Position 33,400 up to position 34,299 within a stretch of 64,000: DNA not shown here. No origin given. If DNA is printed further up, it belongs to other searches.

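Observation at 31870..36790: Multi-copy cassette-like family: five copies of a conserved leader + signal-peptide module, but only two intact Sel1-repeat genes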

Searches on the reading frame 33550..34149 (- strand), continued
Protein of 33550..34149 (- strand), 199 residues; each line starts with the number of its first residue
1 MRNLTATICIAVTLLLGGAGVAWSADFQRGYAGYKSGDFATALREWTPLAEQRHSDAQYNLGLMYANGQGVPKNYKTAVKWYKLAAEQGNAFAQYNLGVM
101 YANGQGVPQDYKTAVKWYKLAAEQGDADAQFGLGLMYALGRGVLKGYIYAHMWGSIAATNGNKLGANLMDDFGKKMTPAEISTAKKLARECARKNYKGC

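Call 26: find_encoding_contigs(protein=P0123, flank=10000, max_places=10)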
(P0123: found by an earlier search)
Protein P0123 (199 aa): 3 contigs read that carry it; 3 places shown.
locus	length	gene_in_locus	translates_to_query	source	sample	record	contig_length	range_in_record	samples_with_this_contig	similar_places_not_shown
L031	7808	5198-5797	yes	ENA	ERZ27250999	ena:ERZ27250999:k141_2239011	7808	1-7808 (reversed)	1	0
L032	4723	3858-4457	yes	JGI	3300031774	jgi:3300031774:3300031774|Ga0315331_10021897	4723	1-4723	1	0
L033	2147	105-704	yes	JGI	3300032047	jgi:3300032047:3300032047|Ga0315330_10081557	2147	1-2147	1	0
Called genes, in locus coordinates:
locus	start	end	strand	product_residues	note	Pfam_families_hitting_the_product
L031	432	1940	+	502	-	-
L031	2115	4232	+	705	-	PF08238:Sel1, PF02493:MORN, PF10459:Peptidase_S46 (faint), PF00089:Trypsin, PF13365:Trypsin_2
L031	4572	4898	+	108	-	PF08734:GYD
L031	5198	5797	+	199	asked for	PF13432:TPR_16 (faint), PF08238:Sel1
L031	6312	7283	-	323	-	-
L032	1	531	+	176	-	?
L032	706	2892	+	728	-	PF08238:Sel1, PF02493:MORN, PF10459:Peptidase_S46 (faint), PF00089:Trypsin, PF13365:Trypsin_2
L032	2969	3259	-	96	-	-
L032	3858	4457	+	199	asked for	PF13432:TPR_16 (faint), PF08238:Sel1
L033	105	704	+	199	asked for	PF13432:TPR_16 (faint), PF08238:Sel1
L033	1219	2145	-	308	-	?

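Call 31: find_related_loci(query=A2, collection=metagenome_contigs, flank=10000)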
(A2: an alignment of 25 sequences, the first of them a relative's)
Query A2 (199 aa) in metagenome_contigs; peptide patterns used: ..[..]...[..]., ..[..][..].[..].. (x = any residue, [..] = any of these).
600 stretches matched a pattern (row limit reached: there are more); 488 encode a relative of the query (tblastn E <= 1e-3); the best 80 are kept; 80 distinct loci.
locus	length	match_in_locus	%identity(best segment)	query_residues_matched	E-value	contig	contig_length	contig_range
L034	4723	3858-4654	93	1-199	2e-126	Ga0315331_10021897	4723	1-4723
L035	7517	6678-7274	83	1-199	1e-112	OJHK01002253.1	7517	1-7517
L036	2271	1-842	71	1-199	4e-96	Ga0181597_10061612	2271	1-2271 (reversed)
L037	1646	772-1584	55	1-199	8e-94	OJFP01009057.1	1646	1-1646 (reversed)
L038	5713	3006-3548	74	19-199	6e-88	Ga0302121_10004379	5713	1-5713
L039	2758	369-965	66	1-199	2e-89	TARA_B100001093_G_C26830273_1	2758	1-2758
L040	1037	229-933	60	1-199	2e-93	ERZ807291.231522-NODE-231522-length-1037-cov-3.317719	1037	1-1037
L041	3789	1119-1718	67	1-199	2e-86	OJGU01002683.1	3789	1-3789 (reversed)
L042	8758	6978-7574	65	1-199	1e-85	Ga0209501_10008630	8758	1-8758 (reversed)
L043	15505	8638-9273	61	1-199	7e-83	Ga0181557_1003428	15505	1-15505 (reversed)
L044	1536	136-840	57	1-199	3e-86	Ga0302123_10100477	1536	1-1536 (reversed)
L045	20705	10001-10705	55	1-199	1e-81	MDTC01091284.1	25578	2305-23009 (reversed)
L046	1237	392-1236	56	1-199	4e-87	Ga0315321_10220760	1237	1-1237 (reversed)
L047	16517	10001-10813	52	1-199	7e-81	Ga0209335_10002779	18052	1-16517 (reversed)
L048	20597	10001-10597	64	1-199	4e-80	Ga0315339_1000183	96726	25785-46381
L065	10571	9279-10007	58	1-199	3e-73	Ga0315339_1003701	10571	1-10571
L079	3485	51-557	68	1-161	2e-68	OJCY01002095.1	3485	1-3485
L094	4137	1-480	69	41-199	3e-66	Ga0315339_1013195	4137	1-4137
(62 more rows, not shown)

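Call 32: find_related_loci(query=A2, collection=viral_contigs, flank=10000)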
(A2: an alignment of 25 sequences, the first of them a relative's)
Query A2 (199 aa) in viral_contigs; peptide patterns used: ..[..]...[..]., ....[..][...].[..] (x = any residue, [..] = any of these).
35 stretches matched a pattern; 15 encode a relative of the query (tblastn E <= 1e-3); 15 distinct loci.
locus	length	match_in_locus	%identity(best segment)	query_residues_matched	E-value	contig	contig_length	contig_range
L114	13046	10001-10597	64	1-199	6e-81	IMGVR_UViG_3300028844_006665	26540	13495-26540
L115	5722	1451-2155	56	1-199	1e-74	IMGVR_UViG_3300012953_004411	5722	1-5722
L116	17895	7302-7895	52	2-199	8e-63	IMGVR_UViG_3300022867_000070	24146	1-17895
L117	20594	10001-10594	52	2-199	8e-63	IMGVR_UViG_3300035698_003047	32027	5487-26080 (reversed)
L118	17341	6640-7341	54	38-199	1e-50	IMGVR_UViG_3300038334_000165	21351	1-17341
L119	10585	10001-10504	59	27-194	3e-48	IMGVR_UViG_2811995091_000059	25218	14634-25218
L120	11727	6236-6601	66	24-145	1e-47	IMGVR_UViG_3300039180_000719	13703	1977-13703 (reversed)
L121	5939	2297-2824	56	38-196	3e-45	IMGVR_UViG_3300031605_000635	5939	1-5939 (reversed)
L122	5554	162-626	59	38-174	4e-41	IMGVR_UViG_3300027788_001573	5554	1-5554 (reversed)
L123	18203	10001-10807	56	38-196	6e-40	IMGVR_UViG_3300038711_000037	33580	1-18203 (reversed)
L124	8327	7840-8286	64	9-162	2e-34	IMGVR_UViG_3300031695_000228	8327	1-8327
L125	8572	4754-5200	64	9-162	2e-34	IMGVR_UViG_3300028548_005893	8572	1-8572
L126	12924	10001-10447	64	9-162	2e-34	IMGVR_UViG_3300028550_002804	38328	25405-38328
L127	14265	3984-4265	67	50-161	1e-28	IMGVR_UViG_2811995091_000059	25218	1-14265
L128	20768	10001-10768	47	41-188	9e-38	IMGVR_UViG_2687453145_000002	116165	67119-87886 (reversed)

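Call 45: search_protein_families(library=pfam, proteins=[L079:895-1380:+, L047:6914-7393:+, L114:9161-9775:+, L065:8057-9280:+, L031:4572-4898:+, L031:2115-4232:+, L094:494-1027:-, L013:8654-9922:+], max_evalue=0.01)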
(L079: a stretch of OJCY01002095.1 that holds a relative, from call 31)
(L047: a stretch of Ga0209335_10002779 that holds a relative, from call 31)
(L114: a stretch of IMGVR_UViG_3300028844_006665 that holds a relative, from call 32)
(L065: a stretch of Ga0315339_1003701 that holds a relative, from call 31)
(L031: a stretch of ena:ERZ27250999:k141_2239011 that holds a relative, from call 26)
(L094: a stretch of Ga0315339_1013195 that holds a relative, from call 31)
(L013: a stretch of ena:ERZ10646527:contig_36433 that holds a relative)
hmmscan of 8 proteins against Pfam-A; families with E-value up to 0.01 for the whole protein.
L079:895-1380:+ (161 aa): 0 families

L047:6914-7393:+ (159 aa): 0 families

L114:9161-9775:+ (204 aa): 0 families

L065:8057-9280:+ (407 aa): 1 family
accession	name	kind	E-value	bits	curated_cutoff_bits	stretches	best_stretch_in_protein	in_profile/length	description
PF02493.26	MORN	-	1.1e-51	170.1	22.5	7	50-71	1-22/23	MORN repeat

L031:4572-4898:+ (108 aa): 1 family
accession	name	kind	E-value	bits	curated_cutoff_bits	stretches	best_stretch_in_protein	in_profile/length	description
PF08734.17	GYD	-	8.8e-14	51.7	31.4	1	4-95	1-90/91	GYD domain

L031:2115-4232:+ (705 aa): 5 families
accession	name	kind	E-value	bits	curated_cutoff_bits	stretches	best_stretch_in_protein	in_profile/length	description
PF02493.26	MORN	-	5.5e-60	196.1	22.5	8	183-204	1-22/23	MORN repeat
PF13365.12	Trypsin_2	-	1.3e-30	107.4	27.6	1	485-617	1-144/144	Trypsin-like peptidase domain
PF08238.18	Sel1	-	3.6e-26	91.1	30.7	2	91-126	1-36/36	Sel1 repeat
PF00089.32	Trypsin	-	3e-09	37.5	20.6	1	480-620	18-197/220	Trypsin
PF10459.15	Peptidase_S46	-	4.9e-06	26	22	1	441-506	2-70/698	Peptidase S46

L094:494-1027:- (178 aa): 6 families
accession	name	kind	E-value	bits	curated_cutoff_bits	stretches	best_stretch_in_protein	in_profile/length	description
PF00239.26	Resolvase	-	6.5e-39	133.8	23.3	1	3-136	2-144/145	Resolvase, N terminal domain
PF02796.21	HTH_7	-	1.4e-08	35.2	23.8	1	139-176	1-41/45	Helix-turn-helix domain of resolvase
PF13309.12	HTH_22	-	0.002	18.5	29.6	0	160-177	45-62/63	HTH domain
PF13384.12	HTH_23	-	0.0042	17.3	24.6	0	152-176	13-37/50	Homeodomain-like domain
PF09339.16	HTH_IclR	-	0.0054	16.9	22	0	154-177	16-39/52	IclR helix-turn-helix domain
PF13551.12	HTH_29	-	0.0062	17.1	28.1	0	152-177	7-33/64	Winged helix-turn helix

L013:8654-9922:+ (422 aa): 2 families
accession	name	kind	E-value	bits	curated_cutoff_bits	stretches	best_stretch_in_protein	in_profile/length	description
PF00589.27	Phage_integrase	-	4.2e-07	30.4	27.1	1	234-399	20-169/172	Phage integrase family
PF13102.12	Phage_int_SAM_5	-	0.00059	20.6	22.3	1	111-183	18-89/98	Phage integrase SAM-like domain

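Call 56: search_solved_structures(query=window:33550-34149:-, max_evalue=0.00001)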
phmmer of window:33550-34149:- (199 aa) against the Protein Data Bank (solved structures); distinct sequences matched with E-value up to 0.00001: 24.
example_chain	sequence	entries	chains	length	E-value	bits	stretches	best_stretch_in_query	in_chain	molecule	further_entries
6ok3_A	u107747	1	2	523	1e-79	270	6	50-145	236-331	Sel1 repeat protein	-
4bwr_A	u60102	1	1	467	4.5e-73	248.3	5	48-143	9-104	PROTEIN CORRESPONDING TO LOCUS C5321 FROM CFT073 E.COLI STRAIN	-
8sxq_A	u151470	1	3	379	1.3e-63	217.4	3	28-143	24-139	SEL-1 repeat protein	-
9uav_C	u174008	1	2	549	5.3e-54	186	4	44-149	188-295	Protein sel-1 homolog 1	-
8ket_C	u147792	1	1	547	5.9e-54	185.9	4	44-149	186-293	Protein sel-1 homolog 1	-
8kes_D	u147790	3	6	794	5.8e-53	182.7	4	44-149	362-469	Protein sel-1 homolog 1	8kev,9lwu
6deh_A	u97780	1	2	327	2.8e-52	180.4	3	54-197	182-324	TPR repeat protein, protein-protein interaction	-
9og0_C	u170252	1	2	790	1.5e-51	178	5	44-156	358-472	Protein sel-1 homolog 1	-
6ork_A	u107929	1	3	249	5.3e-43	150.1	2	31-147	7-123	Sel1 repeat protein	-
6onw_A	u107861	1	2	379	6.7e-41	143.3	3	57-128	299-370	Sel1 repeat protein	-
6ur7_A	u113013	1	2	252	5.3e-36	127.3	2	31-136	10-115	Sel1 repeat family protein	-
1ouv_A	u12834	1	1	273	4.7e-30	107.9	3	30-123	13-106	conserved hypothetical secreted protein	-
5b26_A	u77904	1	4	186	9.3e-30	106.9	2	59-144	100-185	Protein sel-1 homolog 1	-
6orc_A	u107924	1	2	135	1.4e-21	80.2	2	83-146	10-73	Sel1 repeat protein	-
8d9x_A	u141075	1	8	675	1.6e-19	73.5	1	30-153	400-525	Maltodextrin-binding protein,DAP3-binding cell death enhancer 1 short form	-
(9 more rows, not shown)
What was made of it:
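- On Sel1-like repeat (SLR) proteins, Pfam PF08238: phmmer against PDB: 6ok3 at 1e-79, 4bwr at 4.5e-73, 1ouv at 4.7e-30 (call 56).
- Closest known: Solved bacterial SLR proteins: EsiB. Same: The same repeat fold class by sequence, E 1e-30 to 1e-79 (call 56).
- The nearest solved structures are SLR proteins: 6ok3, EsiB 4bwr, 8sxq and HcpC 1ouv (call 56).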

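Call 59: search_protein_families(library=ncbifam, proteins=[window:33550-34149:-, L079:895-1380:+, L047:6914-7393:+, L114:9161-9775:+], max_evalue=0.01)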
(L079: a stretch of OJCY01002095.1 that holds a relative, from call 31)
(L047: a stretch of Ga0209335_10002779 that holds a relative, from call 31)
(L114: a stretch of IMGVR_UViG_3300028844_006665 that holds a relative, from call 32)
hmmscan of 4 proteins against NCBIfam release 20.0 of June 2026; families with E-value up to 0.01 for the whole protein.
window:33550-34149:- (199 aa): 5 families
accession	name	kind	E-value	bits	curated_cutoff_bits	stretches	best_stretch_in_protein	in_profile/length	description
NF033786.1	phenyl_MerG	equivalog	6.4e-27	94.9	350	1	7-194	17-213/217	phenylmercury resistance protein MerG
NF038194.1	AlgK_TPR_lipo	equivalog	2.7e-15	56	700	1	61-190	304-432/448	alginate biosynthesis TPR repeat lipoprotein AlgK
NF045484.1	TransRegExoR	equivalog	1.1e-13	51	450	3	27-82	47-102/267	exopolysaccharide production regulator ExoR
NF047621.1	FlgprotMotXVib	equivalog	5.5e-08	32.5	330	1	58-185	75-205/211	flagellar protein MotX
TIGR02552.1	LcrH_SycD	equivalog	0.0012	18.5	104.8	1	28-87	23-80/136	SycD/LcrH family type III secretion system chaperone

L079:895-1380:+ (161 aa): 0 families

L047:6914-7393:+ (159 aa): 0 families

L114:9161-9775:+ (204 aa): 0 families

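Call 61: search_protein_families(library=phrogs, proteins=[L015:4096-5475:-, L015:7372-8325:-, L015:1441-2163:+, L015:3-1163:+, L015:6555-7136:-, L015:2310-2711:+, L015:9472-10740:-, L015:10904-11491:-, L013:8654-9922:+, L094:494-1027:-], max_evalue=0.001)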
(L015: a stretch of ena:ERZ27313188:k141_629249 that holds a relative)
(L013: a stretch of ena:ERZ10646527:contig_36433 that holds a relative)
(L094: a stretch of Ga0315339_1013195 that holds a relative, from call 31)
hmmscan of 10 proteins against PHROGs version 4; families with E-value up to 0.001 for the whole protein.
L015:4096-5475:- (459 aa): 16 families
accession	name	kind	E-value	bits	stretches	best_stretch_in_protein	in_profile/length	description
phrog_7713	-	unknown function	1.8e-102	337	12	79-127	28-76/103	-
phrog_923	-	unknown function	1.1e-92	312.4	6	171-296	792-911/990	-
phrog_31265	-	unknown function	3.4e-71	241.2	5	211-306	54-149/264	-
phrog_15350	-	unknown function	3.6e-67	228.3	4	148-263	151-266/494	-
phrog_12514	-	unknown function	1.8e-43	150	4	237-341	140-244/287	-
phrog_30240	-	unknown function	9.2e-37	127.9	5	245-394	102-251/438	-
phrog_31567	-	unknown function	2.9e-31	109.5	0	247-282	39-74/151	-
phrog_7653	-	unknown function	4.4e-16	59.4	3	301-418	196-309/782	-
phrog_28766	-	tail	6.5e-16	58.7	3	328-414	131-217/472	tail fiber protein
phrog_37032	-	unknown function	1.6e-09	38.6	0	78-99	5-26/110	-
phrog_13518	-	unknown function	1.4e-07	31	1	172-439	111-388/1230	-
phrog_29553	-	unknown function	1.6e-07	31.9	0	266-280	20-34/63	-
phrog_14525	-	unknown function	1.2e-05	26.7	0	35-88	13-65/89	-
phrog_36443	-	unknown function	4.8e-05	22.4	0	323-429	384-490/1238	-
phrog_7660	-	tail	4.9e-05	22.2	0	339-440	436-535/1656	tail fiber protein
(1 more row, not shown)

L015:7372-8325:- (317 aa): 4 families
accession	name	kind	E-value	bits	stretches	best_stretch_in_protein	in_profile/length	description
phrog_3322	-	DNA, RNA and nucleotide metabolism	3.8e-26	92.9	1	212-313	53-153/162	endonuclease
phrog_1035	-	DNA, RNA and nucleotide metabolism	3.9e-12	47.6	1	130-300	115-217/271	endonuclease VII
phrog_3118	-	DNA, RNA and nucleotide metabolism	5.6e-08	33.6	1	219-295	22-98/287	HNH endonuclease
phrog_1400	-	moron, auxiliary metabolic gene and host takeover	1.8e-07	32.3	1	215-302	13-95/251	Srd anti-sigma factor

L015:1441-2163:+ (240 aa): 0 families

L015:3-1163:+ (386 aa): 1 family
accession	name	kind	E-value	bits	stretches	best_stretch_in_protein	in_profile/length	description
phrog_28855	-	unknown function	2.7e-21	76.6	1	67-211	565-703/804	-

L015:6555-7136:- (193 aa): 0 families

L015:2310-2711:+ (133 aa): 0 families

L015:9472-10740:- (422 aa): 3 families
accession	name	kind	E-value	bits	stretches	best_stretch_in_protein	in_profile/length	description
phrog_1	-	integration and excision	1.2e-32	114.9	1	32-409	123-450/611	integrase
phrog_216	-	integration and excision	4.3e-11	43.5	1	237-405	74-235/301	integrase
phrog_7685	-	integration and excision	0.00013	22.6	0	348-398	176-227/240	integrase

L015:10904-11491:- (195 aa): 4 families
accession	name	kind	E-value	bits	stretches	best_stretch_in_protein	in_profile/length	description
phrog_125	-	DNA, RNA and nucleotide metabolism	6.5e-56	190.7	1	3-194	20-202/254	DNA invertase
phrog_95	-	integration and excision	9.4e-42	144.4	1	2-152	87-243/651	integrase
phrog_6620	-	integration and excision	9e-09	36.2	1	3-103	56-155/201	transposase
phrog_664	-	DNA, RNA and nucleotide metabolism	5.7e-05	24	1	111-192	33-121/210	DNA binding protein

L013:8654-9922:+ (422 aa): 2 families
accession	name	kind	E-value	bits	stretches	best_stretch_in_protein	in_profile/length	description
phrog_1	-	integration and excision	9.8e-26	92.1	1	32-407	115-444/611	integrase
phrog_216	-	integration and excision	1.1e-10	42.1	1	159-385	11-211/301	integrase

L094:494-1027:- (178 aa): 5 families
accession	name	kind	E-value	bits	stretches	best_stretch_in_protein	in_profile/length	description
phrog_125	-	DNA, RNA and nucleotide metabolism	3.8e-61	207.8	1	1-177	21-200/254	DNA invertase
phrog_95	-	integration and excision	7.7e-24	85.2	1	4-142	92-244/651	integrase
phrog_8275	-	DNA, RNA and nucleotide metabolism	5.5e-10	40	1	3-47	3-46/51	DNA invertase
phrog_3855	-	DNA, RNA and nucleotide metabolism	9.2e-05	23.8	1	135-174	58-97/115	HTH DNA binding protein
phrog_686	-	DNA, RNA and nucleotide metabolism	0.00018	22.7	0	149-177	41-69/76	HTH DNA binding protein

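Call 66: find_homologous_proteins(query=L079:895-1380:+, max_evalue=0.001)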
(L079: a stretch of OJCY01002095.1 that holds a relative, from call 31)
Query L079:895-1380:+ (161 aa): 19 proteins with E <= 0.001 among 57 candidates.
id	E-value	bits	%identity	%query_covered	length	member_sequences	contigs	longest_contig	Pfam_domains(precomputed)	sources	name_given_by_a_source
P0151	7.3e-91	320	91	100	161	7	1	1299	-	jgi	jgi:hypothetical protein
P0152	9.4e-85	300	86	98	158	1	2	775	-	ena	-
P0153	1.1e-84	300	84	100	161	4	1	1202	-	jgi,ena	-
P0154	2.3e-79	283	85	93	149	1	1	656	-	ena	-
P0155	6.3e-79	281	85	93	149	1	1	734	-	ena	-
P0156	1.4e-64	235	92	71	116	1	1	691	-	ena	-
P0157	1.9e-64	234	69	100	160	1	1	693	-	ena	-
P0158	1.5e-63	231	73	88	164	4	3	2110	-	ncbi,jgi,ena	jgi:hypothetical protein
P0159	5.4e-62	226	68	96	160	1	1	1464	-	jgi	-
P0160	3.4e-61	224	73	86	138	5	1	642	-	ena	-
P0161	7.4e-61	222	69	94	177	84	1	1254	-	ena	-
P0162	2.5e-58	214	80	76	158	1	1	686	PF12769.13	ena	-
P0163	7.1e-58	213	65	83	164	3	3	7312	-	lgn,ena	-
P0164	8.8e-50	186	64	81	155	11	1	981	-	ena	-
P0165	7.1e-49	184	56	92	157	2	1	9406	-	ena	-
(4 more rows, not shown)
